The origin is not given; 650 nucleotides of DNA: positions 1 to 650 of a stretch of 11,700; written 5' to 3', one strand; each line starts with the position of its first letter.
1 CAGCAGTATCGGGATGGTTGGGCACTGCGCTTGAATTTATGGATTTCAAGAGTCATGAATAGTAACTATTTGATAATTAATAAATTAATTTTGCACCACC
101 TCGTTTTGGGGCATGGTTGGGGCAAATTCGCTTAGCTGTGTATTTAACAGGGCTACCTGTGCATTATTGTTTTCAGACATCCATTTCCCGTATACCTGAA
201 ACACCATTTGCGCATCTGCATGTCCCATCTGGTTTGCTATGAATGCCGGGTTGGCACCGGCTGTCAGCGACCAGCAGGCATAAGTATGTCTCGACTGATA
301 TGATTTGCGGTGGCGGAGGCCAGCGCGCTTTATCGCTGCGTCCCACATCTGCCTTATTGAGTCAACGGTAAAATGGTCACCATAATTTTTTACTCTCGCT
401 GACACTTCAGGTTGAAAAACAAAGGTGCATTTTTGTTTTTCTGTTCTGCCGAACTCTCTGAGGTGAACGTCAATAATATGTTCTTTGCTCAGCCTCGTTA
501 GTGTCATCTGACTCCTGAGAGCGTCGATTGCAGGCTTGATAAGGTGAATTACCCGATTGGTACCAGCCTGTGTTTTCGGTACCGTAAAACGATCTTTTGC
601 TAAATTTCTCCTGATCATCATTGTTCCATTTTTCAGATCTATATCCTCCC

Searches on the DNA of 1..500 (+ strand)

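Call 39: search_dna_similar(query=window:1-500:+, collection=ecoli_genomes, mode=near, max_rows=40, rows=spread)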
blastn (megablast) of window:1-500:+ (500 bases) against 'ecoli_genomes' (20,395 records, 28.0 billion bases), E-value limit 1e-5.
Records with a match: 5085; places in all: 5184; records where one place covers at least 80% of the query: 2949.
Genomes with a match: 5085 of 5426; with a place that covers at least 80% of the query: 2949. Places per genome that has any: lowest 1, median 1, highest 3. On chromosomes: 5183 places; on plasmids: 1.
Best place of each record, by identity: >=99% 139; 95-99% 2010; 90-95% 2920; 80-90% 12; 60-80% 4.
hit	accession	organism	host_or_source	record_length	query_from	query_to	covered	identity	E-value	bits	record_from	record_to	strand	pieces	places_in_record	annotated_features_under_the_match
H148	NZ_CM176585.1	Escherichia coli strain cS51a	Homo sapiens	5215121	1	500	100%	99.8%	0e+0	918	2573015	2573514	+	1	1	site-specific integrase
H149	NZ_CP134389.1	Escherichia coli strain TUM10828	Homo sapiens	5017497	1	500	100%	93.2%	0e+0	736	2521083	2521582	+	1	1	tyrosine-type recombinase/integrase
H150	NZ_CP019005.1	Escherichia coli strain Ecol_AZ155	Homo sapiens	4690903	1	500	100%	93.0%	0e+0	730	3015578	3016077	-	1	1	site-specific integrase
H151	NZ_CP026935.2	Escherichia coli strain CFS3292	Bos taurus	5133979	1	500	100%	93.0%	0e+0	730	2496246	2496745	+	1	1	site-specific integrase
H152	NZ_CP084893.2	Escherichia coli strain g94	laboratory experiment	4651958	1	500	100%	93.0%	0e+0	730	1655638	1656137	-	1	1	tyrosine-type recombinase/integrase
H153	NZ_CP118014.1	Escherichia coli strain B-766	Homo sapiens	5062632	1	500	100%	93.0%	0e+0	730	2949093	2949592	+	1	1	site-specific integrase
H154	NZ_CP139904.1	Escherichia coli strain THN257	chicken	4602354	1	500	100%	93.0%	0e+0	730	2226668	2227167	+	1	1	tyrosine-type recombinase/integrase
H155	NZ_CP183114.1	Escherichia coli strain 492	Homo sapiens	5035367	1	500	100%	93.0%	0e+0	730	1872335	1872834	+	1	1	tyrosine-type recombinase/integrase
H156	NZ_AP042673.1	Escherichia coli strain OkiPb01711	bovine feces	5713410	1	500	100%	93.0%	0e+0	730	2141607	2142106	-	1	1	site-specific integrase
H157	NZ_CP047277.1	Escherichia coli strain N18-04097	Homo sapiens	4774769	1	500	100%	93.0%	0e+0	728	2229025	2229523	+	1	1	site-specific integrase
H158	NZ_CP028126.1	Escherichia coli O26 str. RM10386 strain RM10386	Bos taurus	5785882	1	500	100%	92.8%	0e+0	725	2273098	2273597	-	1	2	tyrosine-type recombinase/integrase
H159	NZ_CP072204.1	Escherichia coli strain LWY6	feces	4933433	1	500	100%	92.8%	0e+0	725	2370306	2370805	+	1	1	site-specific integrase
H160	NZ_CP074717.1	Escherichia coli strain War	Homo sapiens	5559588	1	500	100%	92.8%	0e+0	725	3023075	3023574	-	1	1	tyrosine-type recombinase/integrase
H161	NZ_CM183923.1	Escherichia coli strain GMF065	Homo sapiens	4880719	1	500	100%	92.8%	0e+0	725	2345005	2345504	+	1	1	tyrosine-type recombinase/integrase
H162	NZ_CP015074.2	Escherichia coli strain Ecol_745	Homo sapiens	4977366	1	500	100%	92.6%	0e+0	719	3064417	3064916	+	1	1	tyrosine-type recombinase/integrase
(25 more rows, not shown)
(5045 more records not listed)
